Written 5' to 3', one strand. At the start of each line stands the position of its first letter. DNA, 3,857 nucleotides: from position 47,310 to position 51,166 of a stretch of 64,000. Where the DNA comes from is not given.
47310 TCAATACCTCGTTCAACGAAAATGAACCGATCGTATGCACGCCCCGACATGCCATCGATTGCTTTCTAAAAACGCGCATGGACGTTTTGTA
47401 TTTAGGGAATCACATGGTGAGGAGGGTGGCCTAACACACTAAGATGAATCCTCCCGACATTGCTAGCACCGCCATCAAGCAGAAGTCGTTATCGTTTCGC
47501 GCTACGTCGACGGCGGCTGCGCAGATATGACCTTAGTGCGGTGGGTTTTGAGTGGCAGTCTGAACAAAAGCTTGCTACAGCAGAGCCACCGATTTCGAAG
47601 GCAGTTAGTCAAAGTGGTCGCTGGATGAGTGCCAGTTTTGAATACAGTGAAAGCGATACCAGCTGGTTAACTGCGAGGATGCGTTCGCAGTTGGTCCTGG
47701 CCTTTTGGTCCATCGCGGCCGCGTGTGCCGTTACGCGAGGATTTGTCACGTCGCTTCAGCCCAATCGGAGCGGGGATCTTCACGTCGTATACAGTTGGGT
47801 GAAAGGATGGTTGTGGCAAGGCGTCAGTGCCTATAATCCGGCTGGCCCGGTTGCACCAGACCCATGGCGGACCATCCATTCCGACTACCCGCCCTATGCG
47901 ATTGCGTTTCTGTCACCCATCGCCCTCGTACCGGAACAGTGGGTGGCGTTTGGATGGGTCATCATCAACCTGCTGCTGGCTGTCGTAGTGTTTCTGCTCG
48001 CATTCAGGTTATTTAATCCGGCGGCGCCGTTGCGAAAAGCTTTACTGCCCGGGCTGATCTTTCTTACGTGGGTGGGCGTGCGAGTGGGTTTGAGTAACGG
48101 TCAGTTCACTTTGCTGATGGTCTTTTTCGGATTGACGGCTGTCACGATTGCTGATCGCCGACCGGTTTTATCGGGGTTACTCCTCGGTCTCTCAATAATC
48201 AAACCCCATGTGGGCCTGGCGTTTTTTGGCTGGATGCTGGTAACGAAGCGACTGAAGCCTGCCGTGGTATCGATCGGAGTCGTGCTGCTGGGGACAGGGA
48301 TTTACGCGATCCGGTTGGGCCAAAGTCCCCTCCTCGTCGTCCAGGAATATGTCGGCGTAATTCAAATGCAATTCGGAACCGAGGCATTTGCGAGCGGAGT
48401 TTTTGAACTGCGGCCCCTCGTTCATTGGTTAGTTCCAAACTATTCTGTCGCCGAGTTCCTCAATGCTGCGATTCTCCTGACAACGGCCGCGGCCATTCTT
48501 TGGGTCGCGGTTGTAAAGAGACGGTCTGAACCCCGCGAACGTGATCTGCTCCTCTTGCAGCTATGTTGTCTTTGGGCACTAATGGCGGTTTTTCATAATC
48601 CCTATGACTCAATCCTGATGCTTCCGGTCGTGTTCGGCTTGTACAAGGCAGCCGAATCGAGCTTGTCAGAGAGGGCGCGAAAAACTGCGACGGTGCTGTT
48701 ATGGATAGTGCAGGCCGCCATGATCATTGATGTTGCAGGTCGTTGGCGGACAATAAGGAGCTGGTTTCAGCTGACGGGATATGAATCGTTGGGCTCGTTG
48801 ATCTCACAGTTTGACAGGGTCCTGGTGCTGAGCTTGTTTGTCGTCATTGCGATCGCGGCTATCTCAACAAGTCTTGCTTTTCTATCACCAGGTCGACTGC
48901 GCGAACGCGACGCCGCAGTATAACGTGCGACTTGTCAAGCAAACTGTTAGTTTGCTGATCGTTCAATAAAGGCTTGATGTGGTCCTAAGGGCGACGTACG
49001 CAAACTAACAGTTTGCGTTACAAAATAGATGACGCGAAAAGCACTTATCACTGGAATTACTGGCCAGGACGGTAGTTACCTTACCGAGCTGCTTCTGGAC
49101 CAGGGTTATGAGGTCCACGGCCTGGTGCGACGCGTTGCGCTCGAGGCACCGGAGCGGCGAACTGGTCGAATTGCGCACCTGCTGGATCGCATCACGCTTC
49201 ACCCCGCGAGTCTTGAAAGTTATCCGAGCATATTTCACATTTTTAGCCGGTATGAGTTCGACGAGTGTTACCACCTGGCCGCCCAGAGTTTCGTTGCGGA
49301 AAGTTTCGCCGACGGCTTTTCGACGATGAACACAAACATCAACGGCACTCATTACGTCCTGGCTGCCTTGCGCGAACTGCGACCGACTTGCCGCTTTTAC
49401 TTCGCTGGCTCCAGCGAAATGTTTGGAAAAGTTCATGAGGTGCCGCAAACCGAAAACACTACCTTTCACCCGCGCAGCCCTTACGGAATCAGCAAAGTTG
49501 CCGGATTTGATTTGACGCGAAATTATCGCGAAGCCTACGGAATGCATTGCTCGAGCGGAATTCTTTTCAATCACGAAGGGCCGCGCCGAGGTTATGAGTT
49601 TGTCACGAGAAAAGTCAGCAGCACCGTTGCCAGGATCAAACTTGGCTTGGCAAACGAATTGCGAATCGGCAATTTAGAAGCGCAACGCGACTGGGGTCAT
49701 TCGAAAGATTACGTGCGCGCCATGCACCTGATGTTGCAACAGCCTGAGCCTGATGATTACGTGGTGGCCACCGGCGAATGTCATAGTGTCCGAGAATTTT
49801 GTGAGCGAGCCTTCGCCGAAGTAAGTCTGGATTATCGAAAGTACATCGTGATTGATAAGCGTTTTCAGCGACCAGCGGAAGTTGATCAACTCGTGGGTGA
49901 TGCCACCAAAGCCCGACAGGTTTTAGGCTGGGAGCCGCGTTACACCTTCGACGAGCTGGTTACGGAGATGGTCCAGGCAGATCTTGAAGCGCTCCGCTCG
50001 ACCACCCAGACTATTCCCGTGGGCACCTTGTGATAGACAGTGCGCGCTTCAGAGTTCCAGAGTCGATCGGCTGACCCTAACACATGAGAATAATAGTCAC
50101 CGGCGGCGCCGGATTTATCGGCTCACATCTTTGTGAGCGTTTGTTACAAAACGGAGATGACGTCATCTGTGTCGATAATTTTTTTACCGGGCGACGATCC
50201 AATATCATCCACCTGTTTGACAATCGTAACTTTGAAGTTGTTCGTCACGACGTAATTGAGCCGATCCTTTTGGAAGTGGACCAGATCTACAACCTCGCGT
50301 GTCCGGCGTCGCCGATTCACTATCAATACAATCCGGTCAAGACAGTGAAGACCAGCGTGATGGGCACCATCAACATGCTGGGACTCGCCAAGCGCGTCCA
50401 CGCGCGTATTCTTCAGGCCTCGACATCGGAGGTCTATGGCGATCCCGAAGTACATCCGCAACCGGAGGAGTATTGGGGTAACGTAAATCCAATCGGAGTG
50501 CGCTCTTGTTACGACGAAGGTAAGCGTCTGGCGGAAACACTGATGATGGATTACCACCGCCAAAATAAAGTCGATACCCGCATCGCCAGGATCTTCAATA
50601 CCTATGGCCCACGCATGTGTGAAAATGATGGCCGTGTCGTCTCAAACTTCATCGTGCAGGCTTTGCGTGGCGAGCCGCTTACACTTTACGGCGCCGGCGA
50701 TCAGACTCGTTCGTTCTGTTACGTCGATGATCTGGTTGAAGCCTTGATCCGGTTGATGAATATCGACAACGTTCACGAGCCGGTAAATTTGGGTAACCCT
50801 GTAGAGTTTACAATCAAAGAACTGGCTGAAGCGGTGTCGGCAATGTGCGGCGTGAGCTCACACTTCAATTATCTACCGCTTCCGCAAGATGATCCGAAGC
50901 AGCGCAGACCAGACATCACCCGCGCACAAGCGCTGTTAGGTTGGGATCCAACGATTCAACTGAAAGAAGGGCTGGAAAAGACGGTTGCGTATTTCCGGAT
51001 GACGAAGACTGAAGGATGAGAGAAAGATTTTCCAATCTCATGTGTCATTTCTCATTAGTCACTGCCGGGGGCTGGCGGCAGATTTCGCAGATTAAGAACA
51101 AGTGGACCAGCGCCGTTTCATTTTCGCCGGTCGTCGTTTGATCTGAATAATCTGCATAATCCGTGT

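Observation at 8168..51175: Family of hairpin elements whose arms are tandem heptanucleotide repeats, filling the intergenic gaps of the locus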

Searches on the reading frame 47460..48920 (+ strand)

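Call 15: search_protein_families(library=pfam, proteins=[window:47460-48920:+], max_evalue=0.01)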
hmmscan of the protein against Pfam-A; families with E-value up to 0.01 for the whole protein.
window:47460-48920:+ (487 aa): 1 family
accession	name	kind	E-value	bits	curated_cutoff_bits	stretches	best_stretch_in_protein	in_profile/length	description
PF09594.16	GT87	-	1.4e-16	61.5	25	1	143-375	3-234/237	Glycosyltransferase family 87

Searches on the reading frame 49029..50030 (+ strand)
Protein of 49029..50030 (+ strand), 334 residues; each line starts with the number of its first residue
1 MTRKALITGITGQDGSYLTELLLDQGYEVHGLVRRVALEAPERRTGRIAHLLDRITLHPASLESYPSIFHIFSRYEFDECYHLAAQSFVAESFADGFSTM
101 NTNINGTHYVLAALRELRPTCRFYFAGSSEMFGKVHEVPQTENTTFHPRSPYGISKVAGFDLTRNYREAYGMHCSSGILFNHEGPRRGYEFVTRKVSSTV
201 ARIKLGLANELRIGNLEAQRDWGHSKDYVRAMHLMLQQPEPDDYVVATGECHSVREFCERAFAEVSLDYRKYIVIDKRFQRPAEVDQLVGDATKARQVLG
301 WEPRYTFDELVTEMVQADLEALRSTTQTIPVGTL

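Call 15: search_protein_families(library=pfam, proteins=[window:49029-50030:+], max_evalue=0.01)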
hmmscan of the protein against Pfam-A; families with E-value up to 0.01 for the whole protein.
window:49029-50030:+ (334 aa): 3 families
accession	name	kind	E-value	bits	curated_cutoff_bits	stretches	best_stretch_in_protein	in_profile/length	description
PF16363.11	GDP_Man_Dehyd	-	2.9e-120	402.1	27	1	6-314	1-332/332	GDP-mannose 4,6 dehydratase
PF01370.27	Epimerase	-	1.8e-63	214.6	20.9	1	5-247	1-240/240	NAD dependent epimerase/dehydratase family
PF04321.23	RmlD_sub_bind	-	0.0079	15.7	27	0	4-167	2-140/287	RmlD substrate binding domain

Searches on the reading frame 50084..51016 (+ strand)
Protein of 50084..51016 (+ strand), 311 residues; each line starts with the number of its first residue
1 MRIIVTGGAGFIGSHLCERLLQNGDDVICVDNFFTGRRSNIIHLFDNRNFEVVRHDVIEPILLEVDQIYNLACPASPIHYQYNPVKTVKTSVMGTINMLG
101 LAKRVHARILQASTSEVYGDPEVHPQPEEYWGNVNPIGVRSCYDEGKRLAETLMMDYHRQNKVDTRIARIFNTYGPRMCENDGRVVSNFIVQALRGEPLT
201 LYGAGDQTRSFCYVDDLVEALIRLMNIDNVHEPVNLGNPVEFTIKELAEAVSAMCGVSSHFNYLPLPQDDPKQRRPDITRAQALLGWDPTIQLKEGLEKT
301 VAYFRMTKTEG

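Call 15: search_protein_families(library=pfam, proteins=[window:50084-51016:+], max_evalue=0.01)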
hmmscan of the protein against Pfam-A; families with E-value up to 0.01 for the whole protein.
window:50084-51016:+ (311 aa): 6 families
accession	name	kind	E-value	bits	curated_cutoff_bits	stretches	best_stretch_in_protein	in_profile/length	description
PF16363.11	GDP_Man_Dehyd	-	1.4e-53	183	27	1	4-300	1-332/332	GDP-mannose 4,6 dehydratase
PF01370.27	Epimerase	-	5.9e-50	170.4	20.9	1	3-237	1-240/240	NAD dependent epimerase/dehydratase family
PF01073.25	3Beta_HSD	-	1.6e-11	44.2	22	1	4-222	1-226/280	3-beta hydroxysteroid dehydrogenase/isomerase family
PF07993.18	NAD_binding_4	-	2.9e-10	40.2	20.1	1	61-174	85-208/258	Male sterility protein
PF02719.21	Polysacc_synt_2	-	4.9e-09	36.2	20.2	1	3-106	1-119/293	Polysaccharide biosynthesis protein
PF04321.23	RmlD_sub_bind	-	3.9e-07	29.9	27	1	1-259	1-235/287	RmlD substrate binding domain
